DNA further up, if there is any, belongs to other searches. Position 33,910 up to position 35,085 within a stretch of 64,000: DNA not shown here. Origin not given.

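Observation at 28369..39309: Mycobacterial DPA-like module: UbiA-type phosphoribosyltransferase, PAP2 phosphatase, SDRs and GT-C enzymes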

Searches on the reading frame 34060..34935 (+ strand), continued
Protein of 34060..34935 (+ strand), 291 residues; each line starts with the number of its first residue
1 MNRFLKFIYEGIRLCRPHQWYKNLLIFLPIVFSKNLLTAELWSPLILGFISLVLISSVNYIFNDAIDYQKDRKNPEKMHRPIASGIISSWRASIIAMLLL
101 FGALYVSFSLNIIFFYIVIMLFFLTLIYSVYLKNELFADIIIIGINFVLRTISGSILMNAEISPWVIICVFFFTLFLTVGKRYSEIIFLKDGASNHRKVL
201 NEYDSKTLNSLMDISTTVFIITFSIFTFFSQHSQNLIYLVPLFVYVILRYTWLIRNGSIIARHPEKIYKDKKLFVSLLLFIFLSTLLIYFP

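Call 27: search_protein_families(library=pfam, proteins=[L045:8943-10007:+, L044:2345-3832:+, L020:6585-7928:-, L033:8208-8894:-, L018:4540-5313:+, L049:6004-6339:+, L008:10839-11297:-, L014:10295-10774:+, L022:2070-3242:-, L057:10954-11826:-], max_evalue=0.01)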
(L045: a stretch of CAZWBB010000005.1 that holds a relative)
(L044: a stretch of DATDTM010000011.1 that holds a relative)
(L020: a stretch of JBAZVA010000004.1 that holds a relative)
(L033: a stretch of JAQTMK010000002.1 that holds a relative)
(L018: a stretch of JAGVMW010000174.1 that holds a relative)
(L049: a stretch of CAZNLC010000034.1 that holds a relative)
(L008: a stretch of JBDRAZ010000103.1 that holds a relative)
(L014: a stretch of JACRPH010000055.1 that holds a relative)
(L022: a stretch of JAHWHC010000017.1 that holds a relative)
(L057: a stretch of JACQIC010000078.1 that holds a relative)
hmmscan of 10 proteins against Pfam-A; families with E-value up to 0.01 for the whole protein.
L045:8943-10007:+ (354 aa): 1 family
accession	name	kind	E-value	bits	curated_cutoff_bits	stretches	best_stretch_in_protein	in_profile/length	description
PF04015.17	DUF362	-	4.4e-25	89.3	24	1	38-240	2-199/200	Domain of unknown function (DUF362)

L044:2345-3832:+ (495 aa): 3 families
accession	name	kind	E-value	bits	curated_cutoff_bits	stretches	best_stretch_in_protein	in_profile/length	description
PF02366.24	PMT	-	1.6e-10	41.4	22.7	1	81-241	72-238/245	Dolichyl-phosphate-mannose-protein mannosyltransferase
PF13231.12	PMT_2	-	2.4e-09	38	26.1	1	73-197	3-130/160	Dolichyl-phosphate-mannose-protein mannosyltransferase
PF03901.23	Glyco_transf_22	-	6.2e-06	26.1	23.8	1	44-381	70-363/414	Alg9-like mannosyltransferase family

L020:6585-7928:- (447 aa): 8 families
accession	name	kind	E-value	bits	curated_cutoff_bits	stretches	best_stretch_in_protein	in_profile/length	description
PF01593.30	Amino_oxidase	-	3.4e-19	69.9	19.8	1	29-441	1-443/443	Flavin containing amine oxidoreductase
PF13450.12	NAD_binding_8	-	6.2e-10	39.7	21.9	1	24-86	1-55/68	NAD(P)-binding Rossmann-like domain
PF07992.20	Pyr_redox_2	-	9.7e-06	25.6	26.1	1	4-58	127-175/291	Pyridine nucleotide-disulphide oxidoreductase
PF01266.30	DAO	-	4e-05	23.7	27.9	1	21-67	1-40/353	FAD dependent oxidoreductase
PF13454.12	NAD_binding_9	-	0.00032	21.2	21.8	1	23-68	1-44/155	FAD-NAD(P)-binding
PF00070.33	Pyr_redox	-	0.00063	20.6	22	0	21-56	1-30/82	Pyridine nucleotide-disulphide oxidoreductase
PF03486.20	HI0933_like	-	0.0016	18.3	50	0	21-105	2-87/244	HI0933-like protein Rossmann domain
PF01946.23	Thi4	-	0.007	16.1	26.2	0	17-62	15-55/235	Thi4 family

L033:8208-8894:- (228 aa): 2 families
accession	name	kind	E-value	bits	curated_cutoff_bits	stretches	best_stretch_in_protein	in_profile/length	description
PF13263.12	PHP_C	-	2e-13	50.1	21.3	1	150-198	5-52/56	PHP-associated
PF02811.25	PHP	-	0.00037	21.3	26.4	1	10-71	1-68/164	PHP domain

L018:4540-5313:+ (257 aa): 0 families

L049:6004-6339:+ (111 aa): 1 family
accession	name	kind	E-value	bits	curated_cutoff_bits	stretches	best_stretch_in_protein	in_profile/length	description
PF10066.14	DUF2304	-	7.8e-24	84.4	25.5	1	3-106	1-104/106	Uncharacterized conserved protein (DUF2304)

L008:10839-11297:- (152 aa): 6 families
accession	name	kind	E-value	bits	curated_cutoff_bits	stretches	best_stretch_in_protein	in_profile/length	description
PF01381.28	HTH_3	-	6.9e-12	45.7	23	1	69-121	1-53/55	Helix-turn-helix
PF24250.1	HVO_2718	-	8.8e-06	26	30.3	0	53-101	100-148/173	Transcription regulator HVO_2718-like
PF12844.13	HTH_19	-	0.00021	21.5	30.2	1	69-117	4-52/64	Helix-turn-helix domain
PF06689.19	zf-C4_ClpX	-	0.00061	20.1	27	1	2-30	2-31/39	ClpX C4-type zinc finger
PF13413.12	HTH_25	-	0.0014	18.9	24.6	1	70-103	3-36/62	Helix-turn-helix domain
PF13560.12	HTH_31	-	0.0017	19.1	27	1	68-119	5-57/64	Helix-turn-helix domain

L014:10295-10774:+ (159 aa): 2 families
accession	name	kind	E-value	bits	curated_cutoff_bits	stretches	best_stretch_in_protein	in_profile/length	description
PF01569.27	PAP2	-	2.4e-15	56.9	27.2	1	70-158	27-123/130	PAP2 superfamily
PF14378.12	PAP2_3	-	3.9e-06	27.2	27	1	85-153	124-188/190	PAP2 superfamily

L022:2070-3242:- (390 aa): 1 family
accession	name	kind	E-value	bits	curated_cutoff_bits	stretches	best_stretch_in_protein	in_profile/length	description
PF05833.16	NFACT_N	-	2e-51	175.7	31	1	27-367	4-361/456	NFACT N-terminal and middle domains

L057:10954-11826:- (290 aa): 4 families
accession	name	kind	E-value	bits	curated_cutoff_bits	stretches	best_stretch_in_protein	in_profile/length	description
PF00483.29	NTP_transferase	-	1.9e-35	123.1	21.2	1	50-286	1-238/245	Nucleotidyl transferase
PF12804.13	NTP_transf_3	-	3e-11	44.2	27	1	51-165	1-98/160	MobA-like NTP transferase domain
PF01128.25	IspD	-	6.6e-08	33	27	1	50-131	2-76/221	2-C-methyl-D-erythritol 4-phosphate cytidylyltransferase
PF02348.25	CTP_transf_3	-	0.0026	18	22.6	1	71-111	16-56/217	Cytidylyltransferase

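Call 42: search_protein_families(library=pfam, proteins=[L041:10464-10877:+, L041:10887-11255:+, L014:1706-3199:+, L014:3196-4692:+, L014:4756-6036:+, L061:10838-11767:+, L043:3190-4689:-, L043:4758-6503:+, L043:7704-8636:-, L043:6525-7592:+], max_evalue=0.01)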
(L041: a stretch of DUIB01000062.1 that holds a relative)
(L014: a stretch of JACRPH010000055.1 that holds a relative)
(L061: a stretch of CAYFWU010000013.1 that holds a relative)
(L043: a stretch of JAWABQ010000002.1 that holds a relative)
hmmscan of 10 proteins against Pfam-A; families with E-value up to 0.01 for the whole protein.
L041:10464-10877:+ (137 aa): 3 families
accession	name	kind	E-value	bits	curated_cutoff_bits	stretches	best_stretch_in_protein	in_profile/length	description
PF00892.27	EamA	-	4.2e-09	37.2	28.2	1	15-126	24-134/135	EamA-like transporter family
PF05653.20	Mg_trans_NIPA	-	9.2e-05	22.2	26.2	1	58-125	52-119/295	Magnesium transporter NIPA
PF10639.15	TMEM234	-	0.0005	20.6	30.1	1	46-125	32-112/113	Putative transmembrane family 234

L041:10887-11255:+ (122 aa): 3 families
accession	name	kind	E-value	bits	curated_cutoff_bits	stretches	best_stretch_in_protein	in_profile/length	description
PF00892.27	EamA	-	6.2e-08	33.4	28.2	1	4-121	31-134/135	EamA-like transporter family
PF10639.15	TMEM234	-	3.2e-06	27.6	30.1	1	23-120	13-112/113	Putative transmembrane family 234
PF05653.20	Mg_trans_NIPA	-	0.0057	16.3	26.2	0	44-120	43-119/295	Magnesium transporter NIPA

L014:1706-3199:+ (497 aa): 1 family
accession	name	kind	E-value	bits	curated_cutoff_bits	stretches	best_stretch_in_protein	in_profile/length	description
PF13231.12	PMT_2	-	1.8e-07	31.9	26.1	1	67-213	4-154/160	Dolichyl-phosphate-mannose-protein mannosyltransferase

L014:3196-4692:+ (498 aa): 1 family
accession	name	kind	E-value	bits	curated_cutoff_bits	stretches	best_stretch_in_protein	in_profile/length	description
PF20604.3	DUF6798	-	0.0082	16.3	26.9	0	377-425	3-50/61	Domain of unknown function (DUF6798)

L014:4756-6036:+ (426 aa): 6 families
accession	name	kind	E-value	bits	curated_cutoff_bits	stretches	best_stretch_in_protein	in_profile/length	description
PF00535.33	Glycos_transf_2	-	6.1e-34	117.8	23.3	1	52-221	1-167/168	Glycosyl transferase family 2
PF13641.12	Glyco_tranf_2_3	-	1.7e-24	87.5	27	1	51-274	3-229/230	Glycosyltransferase like family 2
PF13632.12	Glyco_trans_2_3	-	1.3e-17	64.7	27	1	135-322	3-153/198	Glycosyl transferase family group 2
PF10111.15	Glyco_tranf_2_2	-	1.3e-17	64.6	27.3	1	52-272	1-231/276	Glycosyltransferase like family 2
PF13506.12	Glyco_transf_21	-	5.3e-08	33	21.7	1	117-272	17-172/174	Glycosyl transferase family 21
PF03142.21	Chitin_synth_2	-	2.6e-07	30.1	27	0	51-89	27-66/527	Chitin synthase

L061:10838-11767:+ (309 aa): 1 family
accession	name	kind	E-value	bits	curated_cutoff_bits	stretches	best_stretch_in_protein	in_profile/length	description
PF03706.18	LPG_synthase_TM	-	5.5e-45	154.6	33.4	1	5-292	3-301/302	Lysylphosphatidylglycerol synthase TM region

L043:3190-4689:- (499 aa): 4 families
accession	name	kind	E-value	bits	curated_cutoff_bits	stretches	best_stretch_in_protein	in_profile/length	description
PF01943.22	Polysacc_synt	-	4.3e-27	95.7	28.2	1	9-289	2-273/274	Polysaccharide biosynthesis protein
PF13440.11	Polysacc_synt_3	-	1.9e-23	83.6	23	1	32-340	1-292/293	Polysaccharide biosynthesis protein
PF01554.23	MatE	-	2.2e-10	40.9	24.9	1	230-389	1-161/161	MatE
PF03023.19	MurJ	-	2.3e-08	33.5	27.4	1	69-458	36-437/451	Lipid II flippase MurJ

L043:4758-6503:+ (581 aa): 0 families

L043:7704-8636:- (310 aa): 11 families
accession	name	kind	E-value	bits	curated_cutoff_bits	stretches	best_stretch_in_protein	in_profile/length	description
PF01370.27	Epimerase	-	1.1e-27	97.4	20.9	1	3-208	1-239/240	NAD dependent epimerase/dehydratase family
PF01073.25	3Beta_HSD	-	9.1e-17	61.4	22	1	4-194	1-226/280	3-beta hydroxysteroid dehydrogenase/isomerase family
PF13460.12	NAD_binding_10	-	1.2e-13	51.8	27.2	1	7-147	1-144/184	NAD(P)H-binding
PF07993.18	NAD_binding_4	-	2e-13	50.5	20.1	2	27-115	42-140/258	Male sterility protein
PF04321.23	RmlD_sub_bind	-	3.2e-12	46.6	27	1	1-212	1-216/287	RmlD substrate binding domain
PF16363.11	GDP_Man_Dehyd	-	1.2e-09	38.5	27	1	5-113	2-130/332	GDP-mannose 4,6 dehydratase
PF05368.20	NmrA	-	4.6e-05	23.6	27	1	2-75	4-79/298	NmrA-like family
PF03435.24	Sacchrp_dh_NADP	-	0.00052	20.8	25.1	1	3-76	1-79/129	Saccharopine dehydrogenase NADP binding domain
PF02719.21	Polysacc_synt_2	-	0.00058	19.6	20.2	1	3-136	1-151/293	Polysaccharide biosynthesis protein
PF01113.26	DapB_N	-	0.00085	19.9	25.6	1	1-73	1-75/124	Dihydrodipicolinate reductase, N-terminus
PF00106.31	adh_short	-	0.0016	18.4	26.6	1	3-64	3-69/195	short chain dehydrogenase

L043:6525-7592:+ (355 aa): 8 families
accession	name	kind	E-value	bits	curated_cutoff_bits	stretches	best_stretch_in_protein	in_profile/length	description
PF01370.27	Epimerase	-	2.8e-39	135.4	20.9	1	15-235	1-240/240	NAD dependent epimerase/dehydratase family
PF16363.11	GDP_Man_Dehyd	-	2.1e-24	87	27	1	16-312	1-324/332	GDP-mannose 4,6 dehydratase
PF01073.25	3Beta_HSD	-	2.8e-22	79.5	22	1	16-223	1-231/280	3-beta hydroxysteroid dehydrogenase/isomerase family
PF04321.23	RmlD_sub_bind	-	1.6e-13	50.8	27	1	14-196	2-174/287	RmlD substrate binding domain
PF07993.18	NAD_binding_4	-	3.5e-13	49.7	20.1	1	68-183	82-217/258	Male sterility protein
PF02719.21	Polysacc_synt_2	-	1.3e-09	38.1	20.2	1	15-122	1-129/293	Polysaccharide biosynthesis protein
PF13460.12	NAD_binding_10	-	3.6e-09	37.2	27.2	1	19-158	1-133/184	NAD(P)H-binding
PF05368.20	NmrA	-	1.7e-05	25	27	1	14-120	4-106/298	NmrA-like family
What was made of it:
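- Closest known: ArnT / ArnC / ArnE-F and GtrA-GtrB-GtrV type three-component systems. Same: Related archaeal loci carry ArnE/F-like pairs of small EamA proteins next to the PPPRS gene (call 42).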

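Call 46: search_solved_structures(query=A1, max_evalue=10, show_alignments=0)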
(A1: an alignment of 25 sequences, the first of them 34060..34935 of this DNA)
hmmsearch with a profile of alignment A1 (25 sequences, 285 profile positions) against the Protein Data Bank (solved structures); distinct sequences matched with E-value up to 10: 15.
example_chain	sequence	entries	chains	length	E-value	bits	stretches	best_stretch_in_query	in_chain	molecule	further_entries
8j8j_D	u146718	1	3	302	8.5e-51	176.1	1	5-278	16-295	Decaprenyl-phosphate phosphoribosyltransferase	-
8j8k_A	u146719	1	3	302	5.4e-41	143.9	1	5-278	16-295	Decaprenyl-phosphate phosphoribosyltransferase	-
4tq3_A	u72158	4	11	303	6e-13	51.9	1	5-271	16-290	Prenyltransferase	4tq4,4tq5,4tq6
6m31_A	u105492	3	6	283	6.4e-09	38.7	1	36-131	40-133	Digeranylgeranylglyceryl phosphate synthase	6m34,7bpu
9sau_C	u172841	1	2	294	0.0001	24.9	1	49-121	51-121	Chlorophyll a synthase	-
9sas_C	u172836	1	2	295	0.0001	24.9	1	49-121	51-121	Chlorophyll a synthase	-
4od4_A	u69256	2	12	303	0.01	18.3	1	41-123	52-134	4-hydroxybenzoate octaprenyltransferase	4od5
9g36_A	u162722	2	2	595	0.39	13.2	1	217-259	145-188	Mycobactin import ATP-binding/permease protein IrtA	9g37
9fw3_A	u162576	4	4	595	0.39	13.1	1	217-259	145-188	Mycobactin import ATP-binding/permease protein IrtA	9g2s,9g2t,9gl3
9g2v_A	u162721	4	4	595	0.39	13.1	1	217-259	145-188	Mycobactin import ATP-binding/permease protein IrtA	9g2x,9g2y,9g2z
9g2p_A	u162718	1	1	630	0.43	13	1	217-259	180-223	Mycobactin import ATP-binding/permease protein IrtA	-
1wmj_A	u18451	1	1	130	0.48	12.9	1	148-209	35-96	Thioredoxin H-type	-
9g2k_A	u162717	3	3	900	0.69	12.3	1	217-259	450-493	Mycobactin import ATP-binding/permease protein IrtA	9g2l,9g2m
9fxc_A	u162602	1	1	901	0.69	12.3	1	217-259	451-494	Mycobactin import ATP-binding/permease protein IrtA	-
6tej_A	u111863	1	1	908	0.7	12.3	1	217-259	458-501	Drug ABC transporter ATP-binding protein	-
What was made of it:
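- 34060..34935 (+): Polyprenyl-phosphate 5-phosphoribosyltransferase (PPPRS; Rv3806c/DPPR-synthase branch of the UbiA family), 291 aa. The family profile scores 176 bits against 8j8j versus 52/39/18 for AfUbiA/DGGGPS/ApUbiA (call 46).
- On PPPRS / DPPR synthase branch of the UbiA superfamily (Rv3806c type): PDB profile search: Rv3806c 176 bits, AfUbiA 52, DGGGPS 39, chlorophyll synthase 25, ApUbiA 18 (call 46).
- The family profile scores 176 bits against Rv3806c, 52 against AfUbiA and 39 against DGGGPS (call 46).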

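Call 57: predict_structure(alignment_id=A1)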
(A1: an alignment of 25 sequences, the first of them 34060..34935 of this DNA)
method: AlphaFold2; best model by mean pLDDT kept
length: 291 residues; sequences in the alignment: 25
mean_pLDDT: 95.2   pTM: 0.91
mean pLDDT of the five models: 95.2, 95.2, 94.9, 94.7, 94.0
residues with pLDDT >= 90: 266; 70-90: 25; 50-70: 0; < 50: 0
segments of 3 or more residues with pLDDT < 50: none
pLDDT, mean of each block of 10 residues (from residue 1): 94 97 97 95 98 98 95 92 97 98 98 98 97 94 98 97 94 97 91 86 93 98 93 90 98 94 94 98 94 75
secondary structure, 60 per line:
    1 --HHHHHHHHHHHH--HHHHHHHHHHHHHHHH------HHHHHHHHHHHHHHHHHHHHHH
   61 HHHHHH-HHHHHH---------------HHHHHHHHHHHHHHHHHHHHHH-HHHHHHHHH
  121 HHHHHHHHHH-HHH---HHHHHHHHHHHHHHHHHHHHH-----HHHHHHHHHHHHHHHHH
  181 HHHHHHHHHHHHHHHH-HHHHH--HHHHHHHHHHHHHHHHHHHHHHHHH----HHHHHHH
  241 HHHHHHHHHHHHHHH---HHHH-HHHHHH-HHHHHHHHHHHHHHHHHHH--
elements in order: H3-14 H17-32 H39-66 H68-73 H89-110 H112-130 H138-158 H164-196 H198-202 H205-229 H234-255 H259-262 H264-269 H271-289

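Call 65: fold_search(model_id=the predicted structure, library=pdb)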
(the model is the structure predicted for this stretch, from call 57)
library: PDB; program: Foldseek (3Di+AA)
matches with E <= 10: 362; with E <= 0.001: 15
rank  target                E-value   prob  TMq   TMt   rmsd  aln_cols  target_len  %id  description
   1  8j8j_A                6.3e-12  1.00  0.86  0.86   2.8       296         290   25  Membrane bound PRTase, C3 symmetry, donor bound (released 2024-02-07)
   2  8j8k_A                1.1e-09  1.00  0.81  0.82   3.4       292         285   24  Membrane bound PRTase, C3 symmetry, acceptor bound (released 2024-02-07)
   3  4tq3_A                2.7e-06  1.00  0.72  0.74   5.3       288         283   19  Structure of a UbiA homolog from Archaeoglobus fulgidus bound to GPP and Mg2+ (released 2014-07-16)
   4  4tq4_A                2.8e-06  1.00  0.71  0.72   5.4       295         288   18  Structure of a UbiA homolog from Archaeoglobus fulgidus bound to DMAPP and Mg2+ (released 2014-07-16)
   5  4tq4_C                2.9e-06  1.00  0.73  0.73   5.0       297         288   19  Structure of a UbiA homolog from Archaeoglobus fulgidus bound to DMAPP and Mg2+ (released 2014-07-16)
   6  4tq4_B                4.1e-06  1.00  0.70  0.70   5.1       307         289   19  Structure of a UbiA homolog from Archaeoglobus fulgidus bound to DMAPP and Mg2+ (released 2014-07-16)
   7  4tq3_B                4.2e-06  1.00  0.70  0.72   5.6       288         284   18  Structure of a UbiA homolog from Archaeoglobus fulgidus bound to GPP and Mg2+ (released 2014-07-16)
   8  4tq4_D                5.9e-06  1.00  0.73  0.73   4.7       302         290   19  Structure of a UbiA homolog from Archaeoglobus fulgidus bound to DMAPP and Mg2+ (released 2014-07-16)
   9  4tq6_B                1.9e-05  1.00  0.69  0.75   4.8       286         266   20  Structure of a UbiA homolog from Archaeoglobus fulgidus bound to Cd2+ (released 2014-07-16)
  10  4tq5                  2.3e-05  1.00  0.68  0.72   5.4       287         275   19  Structure of a UbiA homolog from Archaeoglobus fulgidus (released 2014-07-16)
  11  7bpu_A                2.3e-05  1.00  0.67  0.70   4.9       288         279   16  Structural and mechanistic insights into the biosynthesis of Digeranylgeranylglyceryl phosphate synthase in membranes (released 2021-04-14)
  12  6m31_A                3.9e-05  1.00  0.66  0.68   5.2       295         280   17  Structural and Functional Insights into an Archaeal Lipid Synthase (released 2021-02-03)
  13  4tq6_A                7.5e-05  1.00  0.66  0.71   5.6       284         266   19  Structure of a UbiA homolog from Archaeoglobus fulgidus bound to Cd2+ (released 2014-07-16)
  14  4od5_A                3.7e-04  1.00  0.68  0.72   4.5       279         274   14  Substrate-bound structure of a UbiA homolog from Aeropyrum pernix K1 (released 2014-03-19)
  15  4od4_A                6.5e-04  1.00  0.68  0.72   4.7       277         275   14  Apo structure of a UbiA homolog from Aeropyrum pernix K1 (released 2014-03-19)
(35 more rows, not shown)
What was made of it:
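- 34060..34935 (+): AF2 model pLDDT 95, TM 0.86 to 8j8j (calls 57, 65).
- On PPPRS / DPPR synthase branch of the UbiA superfamily (Rv3806c type): AF2 model pLDDT 95.2, all-helical, TM 0.86 and rmsd 2.8 A to 8j8j (calls 57, 65).
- Closest known: Mycobacterial decaprenyl-phosphoarabinose. Same: The PPPRS is homologous to Rv3806c (25% identity in the structural alignment of call 65, TM 0.86), with nearly the same PRPP/Mg2+ site.
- The AF2 model (pLDDT 95) has TM 0.86 to 8j8j (calls 57, 65). Profile and fold comparisons both rank Rv3806c far ahead (calls 46, 65).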

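Call 74: search_protein_representatives(protein=window:34060-34935:+)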
Query: 291 residues. Proteins with E-value up to 0.001 (for the whole library): 11667; up to 1e-10: 7686; up to 1e-30: 952. The best 150 are listed.
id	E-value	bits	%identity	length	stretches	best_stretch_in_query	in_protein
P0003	1.3e-92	326.7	55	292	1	6-289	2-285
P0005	7.3e-83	294.8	52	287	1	12-289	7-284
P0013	1.9e-77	277.0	50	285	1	13-289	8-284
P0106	1.9e-67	244.2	41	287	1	10-289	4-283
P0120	7.0e-67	242.3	47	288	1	8-290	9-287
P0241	9.4e-67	241.9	46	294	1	10-283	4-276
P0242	3.9e-66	239.9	47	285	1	9-288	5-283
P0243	5.4e-66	239.4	45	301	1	5-290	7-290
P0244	7.1e-64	232.5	40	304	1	12-290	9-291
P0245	3.7e-63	230.1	44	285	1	10-289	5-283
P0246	2.5e-62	227.4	45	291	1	4-286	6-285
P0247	9.4e-62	225.5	43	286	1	12-290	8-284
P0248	1.5e-61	224.8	44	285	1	6-290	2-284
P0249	3.2e-61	223.8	44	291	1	8-286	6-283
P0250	5.7e-61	223.0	42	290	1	12-291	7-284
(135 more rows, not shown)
